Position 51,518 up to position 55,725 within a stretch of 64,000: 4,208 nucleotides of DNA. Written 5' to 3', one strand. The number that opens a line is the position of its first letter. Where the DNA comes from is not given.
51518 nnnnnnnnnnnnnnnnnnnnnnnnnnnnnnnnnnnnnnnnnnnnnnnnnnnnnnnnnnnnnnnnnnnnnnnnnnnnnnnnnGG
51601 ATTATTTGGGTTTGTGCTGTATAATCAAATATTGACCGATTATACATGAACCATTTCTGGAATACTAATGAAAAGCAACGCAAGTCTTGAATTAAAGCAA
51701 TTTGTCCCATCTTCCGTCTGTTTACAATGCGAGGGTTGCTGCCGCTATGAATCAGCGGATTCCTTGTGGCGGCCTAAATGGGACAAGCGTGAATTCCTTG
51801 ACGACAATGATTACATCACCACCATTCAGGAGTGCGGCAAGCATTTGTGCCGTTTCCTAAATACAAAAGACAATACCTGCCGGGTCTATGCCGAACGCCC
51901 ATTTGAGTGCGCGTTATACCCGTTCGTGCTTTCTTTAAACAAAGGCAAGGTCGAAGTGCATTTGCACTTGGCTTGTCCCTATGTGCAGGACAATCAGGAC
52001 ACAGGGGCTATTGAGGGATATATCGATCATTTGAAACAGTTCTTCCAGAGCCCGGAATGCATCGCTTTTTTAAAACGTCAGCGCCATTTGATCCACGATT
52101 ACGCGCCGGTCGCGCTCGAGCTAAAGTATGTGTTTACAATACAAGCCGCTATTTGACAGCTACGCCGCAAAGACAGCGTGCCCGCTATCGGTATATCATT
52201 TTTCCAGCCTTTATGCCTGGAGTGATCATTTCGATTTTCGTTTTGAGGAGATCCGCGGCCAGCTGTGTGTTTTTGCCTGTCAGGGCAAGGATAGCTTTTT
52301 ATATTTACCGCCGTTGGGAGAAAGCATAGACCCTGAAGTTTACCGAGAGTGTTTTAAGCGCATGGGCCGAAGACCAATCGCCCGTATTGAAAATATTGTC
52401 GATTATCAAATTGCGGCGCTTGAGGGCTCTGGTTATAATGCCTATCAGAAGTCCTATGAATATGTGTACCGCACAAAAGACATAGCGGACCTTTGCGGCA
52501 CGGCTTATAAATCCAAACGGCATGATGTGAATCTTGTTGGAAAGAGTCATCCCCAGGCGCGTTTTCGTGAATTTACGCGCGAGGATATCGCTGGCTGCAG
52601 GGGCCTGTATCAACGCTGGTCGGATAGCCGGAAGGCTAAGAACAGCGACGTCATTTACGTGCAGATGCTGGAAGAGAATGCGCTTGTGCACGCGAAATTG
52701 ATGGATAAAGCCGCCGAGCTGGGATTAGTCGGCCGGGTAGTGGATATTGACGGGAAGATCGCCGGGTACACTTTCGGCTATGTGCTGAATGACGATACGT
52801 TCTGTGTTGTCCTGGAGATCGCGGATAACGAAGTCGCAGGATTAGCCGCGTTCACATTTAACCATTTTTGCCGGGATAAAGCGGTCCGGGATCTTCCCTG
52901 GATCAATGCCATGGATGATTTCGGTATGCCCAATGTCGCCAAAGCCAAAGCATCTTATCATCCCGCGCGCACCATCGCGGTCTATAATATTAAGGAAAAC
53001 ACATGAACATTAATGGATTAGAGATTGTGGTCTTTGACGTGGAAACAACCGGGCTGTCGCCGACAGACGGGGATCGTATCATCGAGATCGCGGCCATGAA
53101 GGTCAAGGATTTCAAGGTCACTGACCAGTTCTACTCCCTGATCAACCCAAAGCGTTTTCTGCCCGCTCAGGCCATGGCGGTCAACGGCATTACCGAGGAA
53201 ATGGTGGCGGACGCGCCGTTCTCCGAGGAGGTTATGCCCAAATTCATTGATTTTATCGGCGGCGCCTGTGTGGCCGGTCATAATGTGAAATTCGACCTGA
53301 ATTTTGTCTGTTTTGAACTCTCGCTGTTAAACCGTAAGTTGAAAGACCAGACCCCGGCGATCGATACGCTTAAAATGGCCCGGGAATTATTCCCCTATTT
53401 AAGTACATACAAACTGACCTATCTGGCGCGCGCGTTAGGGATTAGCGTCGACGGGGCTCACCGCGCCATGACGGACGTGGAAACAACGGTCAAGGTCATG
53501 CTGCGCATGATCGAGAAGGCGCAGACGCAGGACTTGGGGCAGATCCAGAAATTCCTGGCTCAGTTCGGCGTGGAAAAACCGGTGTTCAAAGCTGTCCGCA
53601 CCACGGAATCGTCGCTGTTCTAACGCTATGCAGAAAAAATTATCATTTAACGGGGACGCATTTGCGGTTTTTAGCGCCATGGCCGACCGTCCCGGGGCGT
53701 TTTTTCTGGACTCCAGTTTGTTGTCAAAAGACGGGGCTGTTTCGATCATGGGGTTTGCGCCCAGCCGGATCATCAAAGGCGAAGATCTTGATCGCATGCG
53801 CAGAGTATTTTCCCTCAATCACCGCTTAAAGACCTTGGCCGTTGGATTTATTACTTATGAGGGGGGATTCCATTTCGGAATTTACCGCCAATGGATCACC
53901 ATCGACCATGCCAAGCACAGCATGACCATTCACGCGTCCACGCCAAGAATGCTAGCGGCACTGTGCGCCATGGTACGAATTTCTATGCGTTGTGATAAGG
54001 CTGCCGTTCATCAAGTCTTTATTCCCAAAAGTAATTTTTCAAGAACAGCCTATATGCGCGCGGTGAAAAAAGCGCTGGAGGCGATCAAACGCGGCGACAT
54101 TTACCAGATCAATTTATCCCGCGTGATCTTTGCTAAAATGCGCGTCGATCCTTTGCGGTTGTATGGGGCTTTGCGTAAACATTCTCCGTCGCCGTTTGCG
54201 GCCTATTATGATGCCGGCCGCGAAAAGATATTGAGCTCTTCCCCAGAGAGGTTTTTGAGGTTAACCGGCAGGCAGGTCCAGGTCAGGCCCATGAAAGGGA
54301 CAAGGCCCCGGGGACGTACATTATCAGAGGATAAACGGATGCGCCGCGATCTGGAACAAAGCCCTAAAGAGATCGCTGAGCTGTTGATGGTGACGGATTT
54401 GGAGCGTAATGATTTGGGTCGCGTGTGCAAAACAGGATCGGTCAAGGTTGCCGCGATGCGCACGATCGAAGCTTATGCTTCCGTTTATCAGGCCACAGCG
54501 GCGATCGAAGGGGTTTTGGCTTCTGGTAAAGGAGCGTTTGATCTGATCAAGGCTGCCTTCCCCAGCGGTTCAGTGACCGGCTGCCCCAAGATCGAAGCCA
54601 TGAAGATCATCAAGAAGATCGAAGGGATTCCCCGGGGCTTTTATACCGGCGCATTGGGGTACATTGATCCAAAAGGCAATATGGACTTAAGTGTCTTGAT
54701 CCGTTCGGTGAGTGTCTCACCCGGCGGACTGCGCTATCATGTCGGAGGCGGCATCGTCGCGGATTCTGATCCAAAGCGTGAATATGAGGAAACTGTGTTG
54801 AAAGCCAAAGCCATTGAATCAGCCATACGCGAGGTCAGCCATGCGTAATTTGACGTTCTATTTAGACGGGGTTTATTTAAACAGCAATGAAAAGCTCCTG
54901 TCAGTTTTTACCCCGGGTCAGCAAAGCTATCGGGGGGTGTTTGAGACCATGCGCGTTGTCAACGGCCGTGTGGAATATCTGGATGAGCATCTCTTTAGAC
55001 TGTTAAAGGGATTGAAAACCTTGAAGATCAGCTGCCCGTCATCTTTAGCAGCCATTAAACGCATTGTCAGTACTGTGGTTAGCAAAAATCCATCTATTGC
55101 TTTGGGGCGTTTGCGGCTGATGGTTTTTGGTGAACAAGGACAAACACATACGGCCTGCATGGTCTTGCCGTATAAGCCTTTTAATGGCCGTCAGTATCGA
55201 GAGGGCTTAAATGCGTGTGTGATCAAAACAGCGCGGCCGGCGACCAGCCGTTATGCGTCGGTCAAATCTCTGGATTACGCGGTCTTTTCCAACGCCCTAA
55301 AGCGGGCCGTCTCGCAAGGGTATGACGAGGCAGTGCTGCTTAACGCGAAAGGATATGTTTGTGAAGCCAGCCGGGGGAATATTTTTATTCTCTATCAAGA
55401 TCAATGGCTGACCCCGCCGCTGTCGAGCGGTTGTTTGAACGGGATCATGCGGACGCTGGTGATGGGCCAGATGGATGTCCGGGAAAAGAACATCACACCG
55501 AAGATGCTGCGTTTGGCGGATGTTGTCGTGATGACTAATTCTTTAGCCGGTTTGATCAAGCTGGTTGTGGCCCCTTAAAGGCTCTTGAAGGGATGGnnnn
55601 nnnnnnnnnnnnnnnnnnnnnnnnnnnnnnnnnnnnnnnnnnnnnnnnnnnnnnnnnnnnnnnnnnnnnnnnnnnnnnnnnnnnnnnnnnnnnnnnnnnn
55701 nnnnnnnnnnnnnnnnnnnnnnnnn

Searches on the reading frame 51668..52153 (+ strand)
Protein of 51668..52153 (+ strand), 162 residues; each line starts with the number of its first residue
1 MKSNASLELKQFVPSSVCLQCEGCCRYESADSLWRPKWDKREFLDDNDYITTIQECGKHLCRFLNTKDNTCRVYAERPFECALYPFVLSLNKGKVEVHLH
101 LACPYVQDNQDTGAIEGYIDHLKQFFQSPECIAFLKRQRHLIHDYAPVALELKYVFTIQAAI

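Call 92: search_protein_families(library=pfam, proteins=[window:51668-52153:+], max_evalue=0.01)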
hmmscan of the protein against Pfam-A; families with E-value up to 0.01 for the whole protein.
window:51668-52153:+ (162 aa): 1 family
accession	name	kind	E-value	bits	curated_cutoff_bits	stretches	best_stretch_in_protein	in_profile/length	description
PF03692.20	CxxCxxCC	-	1.2e-06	29.5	23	1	18-91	2-73/85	Putative zinc- or iron-chelating domain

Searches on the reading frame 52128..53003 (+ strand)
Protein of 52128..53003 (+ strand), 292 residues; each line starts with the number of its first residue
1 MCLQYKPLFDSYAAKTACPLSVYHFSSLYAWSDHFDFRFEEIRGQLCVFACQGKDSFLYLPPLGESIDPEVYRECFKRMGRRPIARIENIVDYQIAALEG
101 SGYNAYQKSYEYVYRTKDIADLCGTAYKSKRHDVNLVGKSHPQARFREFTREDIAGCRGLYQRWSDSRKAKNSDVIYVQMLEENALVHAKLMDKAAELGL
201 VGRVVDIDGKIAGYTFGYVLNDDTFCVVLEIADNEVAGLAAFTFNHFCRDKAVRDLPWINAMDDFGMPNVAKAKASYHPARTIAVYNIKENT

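Call 7: search_protein_families(library=pfam, proteins=[window:52128-53003:+], max_evalue=0.01)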
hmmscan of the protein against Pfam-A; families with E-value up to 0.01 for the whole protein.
window:52128-53003:+ (292 aa): 1 family
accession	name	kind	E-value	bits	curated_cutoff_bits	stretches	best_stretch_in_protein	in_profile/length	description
PF09924.15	LPG_synthase_C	-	4.5e-23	82.2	27.5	1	23-287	11-296/298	Phosphatidylglycerol lysyltransferase, C-terminal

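Call 80: search_protein_families(library=ncbifam, proteins=[window:52128-53003:+], max_evalue=0.001)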
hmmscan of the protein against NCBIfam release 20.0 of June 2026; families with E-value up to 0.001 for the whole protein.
window:52128-53003:+ (292 aa): 0 families

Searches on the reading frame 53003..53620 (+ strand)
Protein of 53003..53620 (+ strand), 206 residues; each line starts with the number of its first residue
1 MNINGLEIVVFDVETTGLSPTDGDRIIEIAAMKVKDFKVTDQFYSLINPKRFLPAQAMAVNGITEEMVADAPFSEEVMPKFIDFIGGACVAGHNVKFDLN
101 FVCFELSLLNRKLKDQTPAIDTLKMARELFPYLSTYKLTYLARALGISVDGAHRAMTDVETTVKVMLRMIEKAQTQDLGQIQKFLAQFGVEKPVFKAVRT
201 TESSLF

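Call 92: search_protein_families(library=pfam, proteins=[window:53003-53620:+], max_evalue=0.01)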
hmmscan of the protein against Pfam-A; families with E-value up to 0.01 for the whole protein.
window:53003-53620:+ (206 aa): 2 families
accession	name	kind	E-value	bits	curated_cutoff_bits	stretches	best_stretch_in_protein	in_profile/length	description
PF00929.31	RNase_T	-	4.4e-36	125.3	24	1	9-165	1-163/164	Exonuclease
PF13482.12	RNase_H_2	-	0.00011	22.7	22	0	10-150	2-118/165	RNase_H superfamily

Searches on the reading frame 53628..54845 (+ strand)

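Call 7: search_protein_families(library=pfam, proteins=[window:53628-54845:+], max_evalue=0.01)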
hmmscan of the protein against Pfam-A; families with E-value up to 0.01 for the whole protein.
window:53628-54845:+ (406 aa): 2 families
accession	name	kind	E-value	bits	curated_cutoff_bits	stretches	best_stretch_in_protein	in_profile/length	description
PF00425.24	Chorismate_bind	-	4.7e-89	298.8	27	1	139-392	2-257/257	chorismate binding enzyme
PF04715.19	Anth_synt_I_N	-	0.00082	20.1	23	0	13-53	7-46/140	Anthranilate synthase component I, N terminal region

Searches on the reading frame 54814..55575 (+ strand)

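Call 7: search_protein_families(library=pfam, proteins=[window:54814-55575:+], max_evalue=0.01)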
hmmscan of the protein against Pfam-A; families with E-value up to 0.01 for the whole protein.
window:54814-55575:+ (254 aa): 1 family
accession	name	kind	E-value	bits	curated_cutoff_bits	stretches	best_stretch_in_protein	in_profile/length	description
PF01063.24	Aminotran_4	-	1.4e-49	169.4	28.5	1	41-248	1-218/223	Amino-transferase class IV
